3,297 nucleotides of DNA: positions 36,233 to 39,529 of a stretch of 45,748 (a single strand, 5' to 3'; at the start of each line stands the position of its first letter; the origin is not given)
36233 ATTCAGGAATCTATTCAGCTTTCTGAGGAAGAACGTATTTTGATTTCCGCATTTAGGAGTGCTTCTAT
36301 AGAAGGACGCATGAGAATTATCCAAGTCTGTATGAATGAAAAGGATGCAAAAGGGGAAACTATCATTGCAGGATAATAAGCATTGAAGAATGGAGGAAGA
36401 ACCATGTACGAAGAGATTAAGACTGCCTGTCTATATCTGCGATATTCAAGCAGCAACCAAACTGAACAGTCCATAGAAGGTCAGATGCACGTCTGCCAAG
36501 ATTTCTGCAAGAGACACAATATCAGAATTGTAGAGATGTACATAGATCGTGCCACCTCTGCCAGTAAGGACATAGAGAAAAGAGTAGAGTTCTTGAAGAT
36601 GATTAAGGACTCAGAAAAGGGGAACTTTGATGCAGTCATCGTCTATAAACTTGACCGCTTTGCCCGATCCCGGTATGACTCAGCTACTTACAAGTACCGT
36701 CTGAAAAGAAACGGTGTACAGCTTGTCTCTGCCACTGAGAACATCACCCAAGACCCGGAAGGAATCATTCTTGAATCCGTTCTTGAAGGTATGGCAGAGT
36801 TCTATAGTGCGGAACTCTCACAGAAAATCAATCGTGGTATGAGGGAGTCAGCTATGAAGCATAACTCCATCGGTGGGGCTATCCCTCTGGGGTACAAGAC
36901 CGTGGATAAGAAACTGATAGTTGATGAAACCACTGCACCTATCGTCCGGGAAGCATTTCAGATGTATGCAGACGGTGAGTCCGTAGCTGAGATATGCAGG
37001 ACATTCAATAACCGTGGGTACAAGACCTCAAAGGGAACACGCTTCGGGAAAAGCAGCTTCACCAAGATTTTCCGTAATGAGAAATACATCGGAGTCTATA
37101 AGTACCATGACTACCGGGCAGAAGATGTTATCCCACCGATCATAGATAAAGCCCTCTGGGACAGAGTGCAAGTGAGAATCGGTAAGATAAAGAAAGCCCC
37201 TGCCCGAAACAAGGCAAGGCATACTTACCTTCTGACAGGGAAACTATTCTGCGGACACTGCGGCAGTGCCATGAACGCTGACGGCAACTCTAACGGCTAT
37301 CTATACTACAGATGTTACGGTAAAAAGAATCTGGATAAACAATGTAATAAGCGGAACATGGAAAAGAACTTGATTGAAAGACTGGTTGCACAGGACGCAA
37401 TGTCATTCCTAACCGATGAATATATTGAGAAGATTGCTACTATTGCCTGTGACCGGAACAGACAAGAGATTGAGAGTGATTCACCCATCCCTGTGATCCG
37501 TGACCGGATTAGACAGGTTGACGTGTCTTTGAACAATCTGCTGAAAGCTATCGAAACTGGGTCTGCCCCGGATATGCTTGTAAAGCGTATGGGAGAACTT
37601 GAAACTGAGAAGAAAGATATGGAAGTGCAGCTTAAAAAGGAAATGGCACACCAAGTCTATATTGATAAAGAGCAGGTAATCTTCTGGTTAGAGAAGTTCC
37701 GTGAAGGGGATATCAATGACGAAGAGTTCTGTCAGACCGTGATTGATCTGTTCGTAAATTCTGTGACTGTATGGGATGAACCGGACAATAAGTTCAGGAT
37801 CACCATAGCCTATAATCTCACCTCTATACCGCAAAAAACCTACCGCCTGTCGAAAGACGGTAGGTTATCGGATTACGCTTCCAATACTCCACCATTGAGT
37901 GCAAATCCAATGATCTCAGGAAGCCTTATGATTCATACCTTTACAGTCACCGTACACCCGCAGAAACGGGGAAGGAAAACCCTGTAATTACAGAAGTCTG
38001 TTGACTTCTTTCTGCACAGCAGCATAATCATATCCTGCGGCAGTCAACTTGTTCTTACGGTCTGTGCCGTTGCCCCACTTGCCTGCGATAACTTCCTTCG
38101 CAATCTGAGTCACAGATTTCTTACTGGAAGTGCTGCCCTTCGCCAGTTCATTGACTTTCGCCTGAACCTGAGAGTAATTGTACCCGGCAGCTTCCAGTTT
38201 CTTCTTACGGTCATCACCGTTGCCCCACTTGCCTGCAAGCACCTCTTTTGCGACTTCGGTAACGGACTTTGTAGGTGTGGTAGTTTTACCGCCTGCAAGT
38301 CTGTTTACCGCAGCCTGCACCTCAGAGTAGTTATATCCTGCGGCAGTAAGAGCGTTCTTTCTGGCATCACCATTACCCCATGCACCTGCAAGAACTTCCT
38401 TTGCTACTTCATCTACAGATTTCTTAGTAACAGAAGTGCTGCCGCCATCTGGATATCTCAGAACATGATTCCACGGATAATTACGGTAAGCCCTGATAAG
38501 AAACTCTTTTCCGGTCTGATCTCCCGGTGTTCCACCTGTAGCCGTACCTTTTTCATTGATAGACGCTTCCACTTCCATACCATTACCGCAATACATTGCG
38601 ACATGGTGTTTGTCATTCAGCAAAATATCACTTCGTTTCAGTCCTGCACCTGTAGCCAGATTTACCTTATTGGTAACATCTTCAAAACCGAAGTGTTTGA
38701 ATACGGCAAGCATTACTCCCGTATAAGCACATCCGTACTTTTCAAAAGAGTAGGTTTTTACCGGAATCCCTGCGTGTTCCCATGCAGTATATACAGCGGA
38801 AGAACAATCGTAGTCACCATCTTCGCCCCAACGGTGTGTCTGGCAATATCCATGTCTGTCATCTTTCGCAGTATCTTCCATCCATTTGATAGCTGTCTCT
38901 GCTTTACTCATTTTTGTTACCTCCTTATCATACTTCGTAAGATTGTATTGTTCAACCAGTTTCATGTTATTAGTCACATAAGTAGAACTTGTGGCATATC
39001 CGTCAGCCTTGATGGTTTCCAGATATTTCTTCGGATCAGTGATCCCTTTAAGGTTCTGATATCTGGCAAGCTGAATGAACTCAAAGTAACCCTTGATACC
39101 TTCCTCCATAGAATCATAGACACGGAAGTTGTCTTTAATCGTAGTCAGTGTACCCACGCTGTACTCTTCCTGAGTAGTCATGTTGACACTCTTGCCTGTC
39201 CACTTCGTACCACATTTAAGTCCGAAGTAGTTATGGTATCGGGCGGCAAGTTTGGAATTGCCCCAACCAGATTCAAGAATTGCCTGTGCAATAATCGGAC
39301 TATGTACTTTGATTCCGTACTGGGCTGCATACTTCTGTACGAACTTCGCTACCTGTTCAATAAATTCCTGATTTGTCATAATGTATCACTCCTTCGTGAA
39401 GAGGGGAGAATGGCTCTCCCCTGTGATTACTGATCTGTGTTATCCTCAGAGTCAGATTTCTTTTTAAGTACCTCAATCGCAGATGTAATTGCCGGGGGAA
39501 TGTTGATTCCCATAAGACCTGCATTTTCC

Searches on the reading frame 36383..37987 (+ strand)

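Call 13: search_protein_families(library=phrogs, proteins=[window:36383-37987:+], max_evalue=0.001)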
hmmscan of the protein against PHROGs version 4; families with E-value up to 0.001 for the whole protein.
window:36383-37987:+ (534 aa): 4 families
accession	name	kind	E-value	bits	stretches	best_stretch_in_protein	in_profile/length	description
phrog_95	-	integration and excision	1.1e-117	395.2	1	7-470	82-562/651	integrase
phrog_125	-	DNA, RNA and nucleotide metabolism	6.6e-28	98.9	1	10-249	17-219/254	DNA invertase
phrog_7701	-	DNA, RNA and nucleotide metabolism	1.3e-08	36.2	1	165-277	2-96/137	DNA invertase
phrog_6620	-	integration and excision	0.00055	20.5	0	13-119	56-155/201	transposase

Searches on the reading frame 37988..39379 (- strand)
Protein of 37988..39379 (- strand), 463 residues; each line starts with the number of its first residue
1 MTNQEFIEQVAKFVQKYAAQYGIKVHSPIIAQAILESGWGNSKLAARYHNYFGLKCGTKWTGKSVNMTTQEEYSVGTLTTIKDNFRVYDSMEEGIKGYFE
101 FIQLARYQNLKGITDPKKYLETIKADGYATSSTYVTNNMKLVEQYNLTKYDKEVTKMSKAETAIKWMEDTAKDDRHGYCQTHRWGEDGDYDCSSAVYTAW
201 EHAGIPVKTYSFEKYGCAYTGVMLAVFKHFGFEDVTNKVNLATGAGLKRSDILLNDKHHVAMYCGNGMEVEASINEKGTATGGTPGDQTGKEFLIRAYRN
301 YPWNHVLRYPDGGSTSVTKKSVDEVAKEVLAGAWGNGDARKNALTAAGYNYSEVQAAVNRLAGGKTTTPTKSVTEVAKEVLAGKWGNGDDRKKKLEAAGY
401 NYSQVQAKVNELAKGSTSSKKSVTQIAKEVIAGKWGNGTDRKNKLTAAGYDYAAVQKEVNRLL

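Call 13: search_protein_families(library=phrogs, proteins=[window:37988-39379:-], max_evalue=0.001)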
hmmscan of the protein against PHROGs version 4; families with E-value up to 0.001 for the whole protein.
window:37988-39379:- (463 aa): 14 families
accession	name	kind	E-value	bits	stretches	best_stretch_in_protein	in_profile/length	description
phrog_7698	-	lysis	1.2e-81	276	2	367-463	216-314/316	endolysin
phrog_16241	-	lysis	2.9e-49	169.1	1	314-461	138-288/290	endolysin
phrog_3513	-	lysis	2.2e-46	159.5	1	1-164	641-804/1434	endolysin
phrog_14030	-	unknown function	9.3e-45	154.1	1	150-320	42-218/273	-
phrog_12727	-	lysis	1e-38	134.6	1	3-163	3-161/393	endolysin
phrog_1309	-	lysis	1.6e-36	127.6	1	30-169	26-170/410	endolysin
phrog_3861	-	lysis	4e-33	116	2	160-419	5-241/455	amidase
phrog_18032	-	lysis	6.6e-33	115.5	1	4-161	5-163/248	endolysin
phrog_10967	-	lysis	1.9e-21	78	1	5-152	6-154/266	endolysin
phrog_326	-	other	4.3e-17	62.5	1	1-153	125-280/985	tail protein with endopeptidase domain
phrog_32635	-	unknown function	3.2e-15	57.1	1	161-327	5-179/318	-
phrog_8251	-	lysis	5.8e-11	43.5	1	15-157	13-154/250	endolysin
phrog_31947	-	unknown function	1.4e-07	32.3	1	188-321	44-185/306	-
phrog_6219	-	lysis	0.00022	21.8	1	316-461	176-323/326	endolysin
